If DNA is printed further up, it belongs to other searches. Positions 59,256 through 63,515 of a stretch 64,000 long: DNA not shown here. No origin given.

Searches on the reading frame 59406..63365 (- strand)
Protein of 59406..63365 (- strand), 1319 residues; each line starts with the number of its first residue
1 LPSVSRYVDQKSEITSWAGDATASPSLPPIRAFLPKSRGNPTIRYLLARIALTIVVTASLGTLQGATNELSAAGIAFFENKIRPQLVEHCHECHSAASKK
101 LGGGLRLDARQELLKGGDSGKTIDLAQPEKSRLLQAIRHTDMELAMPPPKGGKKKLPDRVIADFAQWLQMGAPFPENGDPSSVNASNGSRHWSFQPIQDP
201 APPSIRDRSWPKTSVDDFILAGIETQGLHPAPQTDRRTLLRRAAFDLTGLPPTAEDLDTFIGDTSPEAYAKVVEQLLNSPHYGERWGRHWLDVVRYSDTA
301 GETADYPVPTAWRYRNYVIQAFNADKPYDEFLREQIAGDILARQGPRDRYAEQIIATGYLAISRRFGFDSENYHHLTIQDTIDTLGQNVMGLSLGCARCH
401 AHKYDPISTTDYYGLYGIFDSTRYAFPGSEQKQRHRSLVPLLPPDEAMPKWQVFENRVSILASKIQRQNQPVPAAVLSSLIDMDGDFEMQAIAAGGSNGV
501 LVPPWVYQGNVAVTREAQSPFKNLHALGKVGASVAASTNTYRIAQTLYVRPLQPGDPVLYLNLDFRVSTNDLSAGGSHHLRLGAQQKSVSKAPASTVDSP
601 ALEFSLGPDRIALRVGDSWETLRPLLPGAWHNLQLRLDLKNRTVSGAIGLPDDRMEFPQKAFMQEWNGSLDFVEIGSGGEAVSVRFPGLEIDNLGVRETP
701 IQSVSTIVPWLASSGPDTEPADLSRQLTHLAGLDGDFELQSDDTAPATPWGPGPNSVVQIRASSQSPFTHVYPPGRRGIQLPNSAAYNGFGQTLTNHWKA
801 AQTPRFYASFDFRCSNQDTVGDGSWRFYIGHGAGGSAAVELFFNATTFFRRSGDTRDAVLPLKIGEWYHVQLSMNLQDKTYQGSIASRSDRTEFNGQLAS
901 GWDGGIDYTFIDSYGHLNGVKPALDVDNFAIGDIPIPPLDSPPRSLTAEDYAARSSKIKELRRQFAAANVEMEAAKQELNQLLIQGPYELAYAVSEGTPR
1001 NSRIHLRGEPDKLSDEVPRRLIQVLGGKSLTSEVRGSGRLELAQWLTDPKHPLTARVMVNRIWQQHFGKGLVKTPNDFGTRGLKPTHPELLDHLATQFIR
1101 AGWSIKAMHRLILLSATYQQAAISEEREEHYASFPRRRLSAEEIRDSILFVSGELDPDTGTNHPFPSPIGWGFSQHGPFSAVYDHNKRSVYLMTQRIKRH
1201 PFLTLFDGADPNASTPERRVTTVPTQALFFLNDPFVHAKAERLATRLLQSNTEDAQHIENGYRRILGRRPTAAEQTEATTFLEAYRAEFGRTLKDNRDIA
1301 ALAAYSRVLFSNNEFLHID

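Call 65: search_protein_families(library=pfam, proteins=[window:59406-63365:-], max_evalue=0.00001)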
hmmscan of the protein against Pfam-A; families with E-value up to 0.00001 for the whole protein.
window:59406-63365:- (1319 aa): 3 families
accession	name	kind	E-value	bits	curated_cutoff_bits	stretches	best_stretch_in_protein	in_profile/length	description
PF07587.16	PSD1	-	8e-85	284.6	28.5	1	1038-1282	1-244/244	Protein of unknown function (DUF1553)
PF07583.16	PSCyt2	-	1.8e-78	263.7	29.8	1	215-423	2-208/209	Protein of unknown function (DUF1549)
PF07635.16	PSCyt1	-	2.9e-14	53.8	22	1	90-149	1-58/59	Planctomycete cytochrome C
